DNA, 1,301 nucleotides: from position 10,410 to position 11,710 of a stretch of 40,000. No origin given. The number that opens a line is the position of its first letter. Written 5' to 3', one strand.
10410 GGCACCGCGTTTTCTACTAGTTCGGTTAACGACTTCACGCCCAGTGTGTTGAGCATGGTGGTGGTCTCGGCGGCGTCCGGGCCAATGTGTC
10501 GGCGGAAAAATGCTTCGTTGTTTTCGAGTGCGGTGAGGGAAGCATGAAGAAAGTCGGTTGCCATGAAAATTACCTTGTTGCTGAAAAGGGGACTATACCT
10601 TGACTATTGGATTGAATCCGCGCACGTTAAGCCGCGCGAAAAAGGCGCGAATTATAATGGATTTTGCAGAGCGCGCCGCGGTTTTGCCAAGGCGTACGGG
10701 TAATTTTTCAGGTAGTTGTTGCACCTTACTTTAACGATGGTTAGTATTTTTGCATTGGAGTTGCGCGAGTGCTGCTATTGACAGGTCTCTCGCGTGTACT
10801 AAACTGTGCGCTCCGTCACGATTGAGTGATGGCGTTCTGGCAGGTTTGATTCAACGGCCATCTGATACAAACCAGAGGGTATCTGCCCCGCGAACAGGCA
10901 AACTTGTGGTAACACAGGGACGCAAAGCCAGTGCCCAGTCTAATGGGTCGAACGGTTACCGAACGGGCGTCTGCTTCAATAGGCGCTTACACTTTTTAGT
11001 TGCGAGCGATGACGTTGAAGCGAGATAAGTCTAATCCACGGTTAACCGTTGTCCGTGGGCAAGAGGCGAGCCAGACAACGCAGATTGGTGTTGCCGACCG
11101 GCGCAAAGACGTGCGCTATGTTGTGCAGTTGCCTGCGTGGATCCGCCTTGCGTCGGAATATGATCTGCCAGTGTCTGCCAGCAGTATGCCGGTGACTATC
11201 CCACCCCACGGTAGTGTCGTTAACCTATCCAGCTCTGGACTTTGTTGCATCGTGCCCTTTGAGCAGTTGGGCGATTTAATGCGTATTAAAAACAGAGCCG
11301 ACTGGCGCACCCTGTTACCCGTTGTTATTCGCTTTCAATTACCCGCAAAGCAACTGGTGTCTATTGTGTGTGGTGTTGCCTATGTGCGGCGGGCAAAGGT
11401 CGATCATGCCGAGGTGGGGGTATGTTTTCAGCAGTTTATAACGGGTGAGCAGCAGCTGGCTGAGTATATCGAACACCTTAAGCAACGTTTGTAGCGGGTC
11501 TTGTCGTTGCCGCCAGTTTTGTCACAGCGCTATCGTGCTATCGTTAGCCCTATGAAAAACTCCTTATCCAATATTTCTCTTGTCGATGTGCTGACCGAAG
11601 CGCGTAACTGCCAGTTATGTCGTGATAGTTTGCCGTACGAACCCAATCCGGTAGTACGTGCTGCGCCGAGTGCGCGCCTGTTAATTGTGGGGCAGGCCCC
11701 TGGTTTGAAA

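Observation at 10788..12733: c-di-GMP-I riboswitch in front of a PilZ + UDG-superfamily + Nudix operon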

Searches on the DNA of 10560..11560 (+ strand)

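Call 27: search_rna_families(sources=[L087, L088, L089], threshold=gathering, show_alignments=4)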
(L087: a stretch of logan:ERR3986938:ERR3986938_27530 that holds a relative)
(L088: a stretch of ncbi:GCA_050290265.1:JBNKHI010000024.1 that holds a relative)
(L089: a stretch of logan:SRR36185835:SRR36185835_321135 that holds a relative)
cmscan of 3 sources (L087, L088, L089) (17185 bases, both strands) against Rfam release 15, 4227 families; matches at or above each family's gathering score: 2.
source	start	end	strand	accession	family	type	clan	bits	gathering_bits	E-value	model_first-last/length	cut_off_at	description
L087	1338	1417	+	RF01051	c-di-GMP-I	Cis-reg; riboswitch;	CL00126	59.1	35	1.4e-09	1-87/87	no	c-di-GMP-I riboswitch aptamer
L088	3957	4033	+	RF01051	c-di-GMP-I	Cis-reg; riboswitch;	CL00126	57.8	35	2.9e-09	1-87/87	no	c-di-GMP-I riboswitch aptamer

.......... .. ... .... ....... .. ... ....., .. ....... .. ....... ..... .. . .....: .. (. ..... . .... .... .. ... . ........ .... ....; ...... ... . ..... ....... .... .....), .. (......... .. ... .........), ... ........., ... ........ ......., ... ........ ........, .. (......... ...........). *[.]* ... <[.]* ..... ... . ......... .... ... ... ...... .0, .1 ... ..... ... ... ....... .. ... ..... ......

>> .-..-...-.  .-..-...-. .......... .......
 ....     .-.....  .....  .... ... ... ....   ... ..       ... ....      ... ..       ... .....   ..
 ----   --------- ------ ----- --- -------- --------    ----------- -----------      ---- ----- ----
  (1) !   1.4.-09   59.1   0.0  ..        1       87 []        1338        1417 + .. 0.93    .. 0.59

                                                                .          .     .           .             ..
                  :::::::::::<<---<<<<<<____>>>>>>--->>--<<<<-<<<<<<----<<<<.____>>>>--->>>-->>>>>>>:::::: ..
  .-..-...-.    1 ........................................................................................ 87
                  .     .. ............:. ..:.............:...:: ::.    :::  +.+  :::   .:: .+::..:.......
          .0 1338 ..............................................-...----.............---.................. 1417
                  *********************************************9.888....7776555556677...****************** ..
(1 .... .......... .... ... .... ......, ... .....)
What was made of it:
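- On c-di-GMP-I riboswitch (RF01051): The orthologous leaders score 59.1 and 57.8 bits (call 27).
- GEMM-I lies upstream of PilZ in both relatives, at 59.1 and 57.8 bits (call 27).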

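Call 83: search_rna_families(source=window, start=10560, end=11560, threshold=evalue, max_evalue=1)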
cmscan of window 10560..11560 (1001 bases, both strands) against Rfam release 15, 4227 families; matches with E-value up to 1: 1.
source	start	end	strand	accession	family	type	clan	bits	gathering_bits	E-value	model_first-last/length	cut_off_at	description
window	10887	10963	+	RF01051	c-di-GMP-I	Cis-reg; riboswitch;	CL00126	53.4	35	2e-09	1-87/87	no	c-di-GMP-I riboswitch aptamer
